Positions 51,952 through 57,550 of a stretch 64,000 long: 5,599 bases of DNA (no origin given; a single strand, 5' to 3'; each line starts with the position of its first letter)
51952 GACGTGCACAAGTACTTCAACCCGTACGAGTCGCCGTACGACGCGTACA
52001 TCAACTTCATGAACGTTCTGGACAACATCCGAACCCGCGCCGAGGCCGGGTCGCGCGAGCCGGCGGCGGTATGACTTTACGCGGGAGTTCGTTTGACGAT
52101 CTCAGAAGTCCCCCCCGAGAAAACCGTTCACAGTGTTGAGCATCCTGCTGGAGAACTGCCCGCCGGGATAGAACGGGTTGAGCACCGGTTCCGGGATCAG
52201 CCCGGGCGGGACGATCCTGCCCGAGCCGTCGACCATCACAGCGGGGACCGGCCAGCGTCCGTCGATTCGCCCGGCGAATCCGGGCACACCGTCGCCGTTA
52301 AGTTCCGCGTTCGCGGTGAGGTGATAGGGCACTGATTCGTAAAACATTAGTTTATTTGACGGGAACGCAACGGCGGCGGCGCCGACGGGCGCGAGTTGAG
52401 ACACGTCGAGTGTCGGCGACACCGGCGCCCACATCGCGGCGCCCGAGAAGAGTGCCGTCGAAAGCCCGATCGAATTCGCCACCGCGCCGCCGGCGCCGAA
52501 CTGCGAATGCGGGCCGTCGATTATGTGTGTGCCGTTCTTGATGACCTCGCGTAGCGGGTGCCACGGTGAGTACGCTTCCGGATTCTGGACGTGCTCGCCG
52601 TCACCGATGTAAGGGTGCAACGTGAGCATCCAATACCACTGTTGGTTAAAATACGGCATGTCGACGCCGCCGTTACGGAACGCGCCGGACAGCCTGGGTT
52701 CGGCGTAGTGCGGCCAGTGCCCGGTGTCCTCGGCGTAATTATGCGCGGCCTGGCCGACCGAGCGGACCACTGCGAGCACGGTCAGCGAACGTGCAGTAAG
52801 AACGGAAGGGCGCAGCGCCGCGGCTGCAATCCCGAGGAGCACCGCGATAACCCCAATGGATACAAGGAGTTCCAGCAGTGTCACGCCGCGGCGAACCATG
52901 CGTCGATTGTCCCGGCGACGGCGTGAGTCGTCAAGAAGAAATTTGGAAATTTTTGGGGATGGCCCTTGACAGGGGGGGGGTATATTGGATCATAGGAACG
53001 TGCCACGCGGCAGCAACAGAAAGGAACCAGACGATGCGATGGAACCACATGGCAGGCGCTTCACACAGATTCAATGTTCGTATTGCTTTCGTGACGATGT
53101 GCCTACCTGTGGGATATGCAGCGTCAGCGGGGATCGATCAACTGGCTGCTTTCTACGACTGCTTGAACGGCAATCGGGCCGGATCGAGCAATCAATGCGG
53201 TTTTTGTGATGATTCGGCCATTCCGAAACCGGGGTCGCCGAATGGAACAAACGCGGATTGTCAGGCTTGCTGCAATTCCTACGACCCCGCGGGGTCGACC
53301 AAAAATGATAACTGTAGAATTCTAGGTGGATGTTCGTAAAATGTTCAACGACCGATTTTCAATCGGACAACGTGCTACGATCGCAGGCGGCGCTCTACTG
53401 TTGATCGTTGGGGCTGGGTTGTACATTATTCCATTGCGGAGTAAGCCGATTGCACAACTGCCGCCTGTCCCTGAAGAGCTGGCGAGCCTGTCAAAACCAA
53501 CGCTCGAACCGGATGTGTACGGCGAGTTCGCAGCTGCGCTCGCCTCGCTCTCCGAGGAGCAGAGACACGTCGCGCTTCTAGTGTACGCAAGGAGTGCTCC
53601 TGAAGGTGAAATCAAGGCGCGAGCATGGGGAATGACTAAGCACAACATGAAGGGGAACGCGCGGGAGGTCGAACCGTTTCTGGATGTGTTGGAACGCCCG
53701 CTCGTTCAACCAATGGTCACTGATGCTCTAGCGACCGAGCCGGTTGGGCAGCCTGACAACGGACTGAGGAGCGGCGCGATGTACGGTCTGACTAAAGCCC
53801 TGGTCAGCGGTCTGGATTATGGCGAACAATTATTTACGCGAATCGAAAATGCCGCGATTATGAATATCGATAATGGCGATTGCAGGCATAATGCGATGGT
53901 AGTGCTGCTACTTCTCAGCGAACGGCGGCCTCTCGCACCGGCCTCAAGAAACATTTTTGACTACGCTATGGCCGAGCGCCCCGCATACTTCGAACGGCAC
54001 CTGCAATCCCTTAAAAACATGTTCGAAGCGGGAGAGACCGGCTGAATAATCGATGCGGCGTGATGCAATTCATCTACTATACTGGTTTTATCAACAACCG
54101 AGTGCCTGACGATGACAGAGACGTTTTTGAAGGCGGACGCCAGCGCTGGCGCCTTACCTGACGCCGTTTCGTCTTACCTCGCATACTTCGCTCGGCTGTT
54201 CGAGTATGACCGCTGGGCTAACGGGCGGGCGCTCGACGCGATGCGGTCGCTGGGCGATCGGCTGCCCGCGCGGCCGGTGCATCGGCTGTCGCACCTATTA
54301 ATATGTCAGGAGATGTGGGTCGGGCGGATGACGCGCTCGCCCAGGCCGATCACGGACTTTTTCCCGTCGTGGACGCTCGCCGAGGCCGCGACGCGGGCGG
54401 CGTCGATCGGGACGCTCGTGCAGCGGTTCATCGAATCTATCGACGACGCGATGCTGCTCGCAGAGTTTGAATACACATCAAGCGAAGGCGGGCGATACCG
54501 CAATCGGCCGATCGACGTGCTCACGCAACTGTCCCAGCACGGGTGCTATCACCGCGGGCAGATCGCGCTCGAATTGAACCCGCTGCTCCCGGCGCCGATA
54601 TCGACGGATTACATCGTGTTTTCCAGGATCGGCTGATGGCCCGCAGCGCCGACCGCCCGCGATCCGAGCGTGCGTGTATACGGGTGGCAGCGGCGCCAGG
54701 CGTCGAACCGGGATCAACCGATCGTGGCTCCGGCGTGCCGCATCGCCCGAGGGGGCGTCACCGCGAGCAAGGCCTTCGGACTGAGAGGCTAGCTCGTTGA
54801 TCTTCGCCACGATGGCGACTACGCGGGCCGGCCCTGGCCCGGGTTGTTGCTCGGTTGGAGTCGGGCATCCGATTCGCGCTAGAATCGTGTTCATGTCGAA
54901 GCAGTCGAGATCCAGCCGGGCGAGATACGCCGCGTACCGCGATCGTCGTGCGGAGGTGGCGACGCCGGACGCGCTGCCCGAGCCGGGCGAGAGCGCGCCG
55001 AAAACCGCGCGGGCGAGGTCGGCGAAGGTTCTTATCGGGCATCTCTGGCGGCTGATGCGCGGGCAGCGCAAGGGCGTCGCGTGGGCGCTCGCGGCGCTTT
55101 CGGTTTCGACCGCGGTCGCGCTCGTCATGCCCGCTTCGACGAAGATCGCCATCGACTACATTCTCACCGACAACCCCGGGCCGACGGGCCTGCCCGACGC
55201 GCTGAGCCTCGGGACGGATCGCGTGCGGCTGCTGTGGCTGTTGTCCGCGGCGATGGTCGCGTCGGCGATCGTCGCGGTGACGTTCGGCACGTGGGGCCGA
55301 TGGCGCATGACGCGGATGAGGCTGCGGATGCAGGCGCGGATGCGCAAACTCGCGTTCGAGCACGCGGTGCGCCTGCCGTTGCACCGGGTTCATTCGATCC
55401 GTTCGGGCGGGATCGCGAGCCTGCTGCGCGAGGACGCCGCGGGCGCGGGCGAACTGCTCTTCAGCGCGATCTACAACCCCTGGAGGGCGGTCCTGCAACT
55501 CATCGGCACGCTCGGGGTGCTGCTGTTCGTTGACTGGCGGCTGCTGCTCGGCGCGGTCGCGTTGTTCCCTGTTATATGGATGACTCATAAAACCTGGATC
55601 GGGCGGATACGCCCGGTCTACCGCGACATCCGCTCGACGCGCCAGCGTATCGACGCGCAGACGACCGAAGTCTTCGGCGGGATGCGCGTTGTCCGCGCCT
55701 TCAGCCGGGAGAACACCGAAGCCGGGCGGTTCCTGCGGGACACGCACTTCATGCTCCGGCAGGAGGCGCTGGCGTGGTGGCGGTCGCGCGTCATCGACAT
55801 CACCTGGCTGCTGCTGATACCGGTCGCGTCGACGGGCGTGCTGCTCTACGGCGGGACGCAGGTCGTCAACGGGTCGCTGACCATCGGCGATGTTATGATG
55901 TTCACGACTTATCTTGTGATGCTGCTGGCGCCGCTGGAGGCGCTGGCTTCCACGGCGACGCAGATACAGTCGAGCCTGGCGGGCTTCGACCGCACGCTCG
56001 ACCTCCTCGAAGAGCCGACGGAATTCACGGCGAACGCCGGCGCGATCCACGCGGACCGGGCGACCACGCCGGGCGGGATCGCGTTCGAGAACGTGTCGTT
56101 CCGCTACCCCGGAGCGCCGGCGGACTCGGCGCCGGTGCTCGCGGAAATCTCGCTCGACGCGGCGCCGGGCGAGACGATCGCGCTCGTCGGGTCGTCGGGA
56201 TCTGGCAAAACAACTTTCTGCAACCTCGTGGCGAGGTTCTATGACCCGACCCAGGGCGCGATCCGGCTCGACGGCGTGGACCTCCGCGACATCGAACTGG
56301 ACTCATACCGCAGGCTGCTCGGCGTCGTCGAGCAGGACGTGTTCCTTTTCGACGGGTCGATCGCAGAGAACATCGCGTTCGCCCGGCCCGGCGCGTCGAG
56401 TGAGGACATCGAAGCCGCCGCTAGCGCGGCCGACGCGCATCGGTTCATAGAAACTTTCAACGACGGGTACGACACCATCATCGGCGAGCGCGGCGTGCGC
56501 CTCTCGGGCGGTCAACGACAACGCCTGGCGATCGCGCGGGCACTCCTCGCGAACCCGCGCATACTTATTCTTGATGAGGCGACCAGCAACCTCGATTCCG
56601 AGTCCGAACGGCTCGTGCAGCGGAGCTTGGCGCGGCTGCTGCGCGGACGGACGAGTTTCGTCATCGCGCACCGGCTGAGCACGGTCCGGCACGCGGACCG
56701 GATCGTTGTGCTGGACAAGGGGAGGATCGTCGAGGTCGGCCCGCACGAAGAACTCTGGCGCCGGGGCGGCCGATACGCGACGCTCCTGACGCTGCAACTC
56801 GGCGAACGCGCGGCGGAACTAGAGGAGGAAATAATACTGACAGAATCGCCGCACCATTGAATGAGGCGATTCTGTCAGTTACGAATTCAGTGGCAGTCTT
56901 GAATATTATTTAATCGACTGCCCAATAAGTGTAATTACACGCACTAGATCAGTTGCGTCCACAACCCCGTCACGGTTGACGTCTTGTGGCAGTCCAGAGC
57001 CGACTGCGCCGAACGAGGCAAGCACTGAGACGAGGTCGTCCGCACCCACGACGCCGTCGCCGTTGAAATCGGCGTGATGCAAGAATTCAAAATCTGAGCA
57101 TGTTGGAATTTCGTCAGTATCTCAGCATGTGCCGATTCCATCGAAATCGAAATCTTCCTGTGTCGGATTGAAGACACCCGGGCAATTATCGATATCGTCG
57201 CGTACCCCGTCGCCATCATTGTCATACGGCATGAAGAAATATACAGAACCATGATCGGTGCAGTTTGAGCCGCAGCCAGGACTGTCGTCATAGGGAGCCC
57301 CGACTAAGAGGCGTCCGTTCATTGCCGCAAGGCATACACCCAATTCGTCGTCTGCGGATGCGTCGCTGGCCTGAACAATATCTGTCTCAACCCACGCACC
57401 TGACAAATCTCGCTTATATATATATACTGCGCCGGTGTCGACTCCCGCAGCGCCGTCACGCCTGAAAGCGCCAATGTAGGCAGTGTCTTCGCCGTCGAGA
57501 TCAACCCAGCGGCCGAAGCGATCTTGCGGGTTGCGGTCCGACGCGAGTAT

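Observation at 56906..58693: In-frame TGA replacing a conserved TSP3-repeat cysteine in an FG-GAP/dockerin exoprotein on a low-GC island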

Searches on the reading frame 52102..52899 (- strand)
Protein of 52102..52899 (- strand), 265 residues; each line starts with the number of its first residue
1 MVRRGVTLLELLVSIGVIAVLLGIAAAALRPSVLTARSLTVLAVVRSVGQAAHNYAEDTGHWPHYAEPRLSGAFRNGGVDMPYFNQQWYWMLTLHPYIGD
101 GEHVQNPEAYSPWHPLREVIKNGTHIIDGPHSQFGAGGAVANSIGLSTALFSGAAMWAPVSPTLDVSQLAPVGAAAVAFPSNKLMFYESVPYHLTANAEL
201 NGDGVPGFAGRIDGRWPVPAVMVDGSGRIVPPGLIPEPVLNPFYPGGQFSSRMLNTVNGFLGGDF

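Call 38: search_protein_families(library=pfam, proteins=[window:52102-52899:-], max_evalue=0.01)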
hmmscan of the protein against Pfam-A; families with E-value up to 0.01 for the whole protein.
window:52102-52899:- (265 aa): 1 family
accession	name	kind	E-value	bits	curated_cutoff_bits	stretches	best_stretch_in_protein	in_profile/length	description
PF07963.17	N_methyl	-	7.3e-05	22.6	21.2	1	3-25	4-26/27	Prokaryotic N-terminal methylation motif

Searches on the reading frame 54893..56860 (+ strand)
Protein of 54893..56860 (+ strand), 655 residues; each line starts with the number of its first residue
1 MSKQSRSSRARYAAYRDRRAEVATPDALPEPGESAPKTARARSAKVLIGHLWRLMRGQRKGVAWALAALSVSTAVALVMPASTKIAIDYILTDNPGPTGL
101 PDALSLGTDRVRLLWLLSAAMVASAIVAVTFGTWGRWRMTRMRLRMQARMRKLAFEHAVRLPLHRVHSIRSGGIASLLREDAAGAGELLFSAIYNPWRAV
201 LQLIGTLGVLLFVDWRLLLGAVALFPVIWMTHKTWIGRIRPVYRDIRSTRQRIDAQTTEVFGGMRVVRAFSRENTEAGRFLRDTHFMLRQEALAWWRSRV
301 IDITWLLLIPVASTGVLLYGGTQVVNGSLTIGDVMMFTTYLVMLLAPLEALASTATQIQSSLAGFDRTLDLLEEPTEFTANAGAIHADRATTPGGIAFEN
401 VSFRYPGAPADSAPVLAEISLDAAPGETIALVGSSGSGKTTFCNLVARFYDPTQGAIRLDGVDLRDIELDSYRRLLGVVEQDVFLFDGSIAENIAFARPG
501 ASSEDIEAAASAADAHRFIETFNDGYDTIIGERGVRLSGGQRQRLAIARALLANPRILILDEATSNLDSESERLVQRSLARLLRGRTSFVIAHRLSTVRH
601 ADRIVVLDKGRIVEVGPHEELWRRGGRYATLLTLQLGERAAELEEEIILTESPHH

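Call 55: find_encoding_contigs(protein=window:54893-56860:+, flank=6000, max_places=10)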
Protein window:54893-56860:+ (655 aa): no gene with exactly this product is on record in the collection.

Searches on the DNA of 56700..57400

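Call 22: search_rna_families(source=window, start=56700, end=57400, threshold=evalue, max_evalue=10)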
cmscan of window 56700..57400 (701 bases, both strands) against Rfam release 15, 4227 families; matches with E-value up to 10: 2.
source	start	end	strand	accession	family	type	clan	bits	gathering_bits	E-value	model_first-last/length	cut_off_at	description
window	56874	56918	-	RF01157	sn1185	Gene; snRNA; snoRNA; CD-box;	-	15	60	5.8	1-66/66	no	Small nucleolar RNA sn1185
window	56835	56880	-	RF04133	MIR2646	Gene; miRNA;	-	13.1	245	3.3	1-256/256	no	MIR2646 microRNA precursor family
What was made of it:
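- Rfam finds nothing (call 22).
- Tried and rejected: An Rfam E-value scan found nothing (call 22).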

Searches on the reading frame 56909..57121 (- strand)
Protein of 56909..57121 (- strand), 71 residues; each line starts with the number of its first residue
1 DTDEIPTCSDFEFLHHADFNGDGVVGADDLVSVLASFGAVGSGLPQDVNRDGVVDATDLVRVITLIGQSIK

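Call 5: search_protein_families(library=pfam, proteins=[window:56909-57121:-], max_evalue=1)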
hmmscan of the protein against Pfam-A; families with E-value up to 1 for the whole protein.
window:56909-57121:- (71 aa): 6 families
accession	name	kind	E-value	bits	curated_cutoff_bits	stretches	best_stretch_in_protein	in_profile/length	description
PF00404.24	Dockerin_1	-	2.3e-08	34.5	22.9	2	46-67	2-23/57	Dockerin type I domain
PF00036.39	EF-hand_1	-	7.9e-07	28.6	25.4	2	13-36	5-28/29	EF hand domain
PF13405.12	EF-hand_6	-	1.4e-06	28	25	2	13-38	5-30/30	EF-hand domain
PF13202.12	EF-hand_5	-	4.3e-05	23.2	25.9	1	47-62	9-24/25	EF hand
PF13499.12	EF-hand_7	-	0.00024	21.9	30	1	13-60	7-63/67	EF-hand domain pair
PF13833.12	EF-hand_8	-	0.013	15.7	28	1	15-34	32-51/54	EF-hand domain pair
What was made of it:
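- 56921..57085 (-): Intact dockerin type I / EF-hand pair with two Ca loops, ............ and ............. Dockerin_1 scores 34.5 bits against a 22.9 cut-off, in 2 stretches (call 5).
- On Dockerin type I (PF00404): 34.5 bits against a cut-off of 22.9, in 2 stretches, for the translation after the TGA (call 5).
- Checked: The 71-codon tail hits Dockerin_1 (34.5 bits against a 22.9 cut-off, 2 stretches) and the EF-hand families (call 5).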
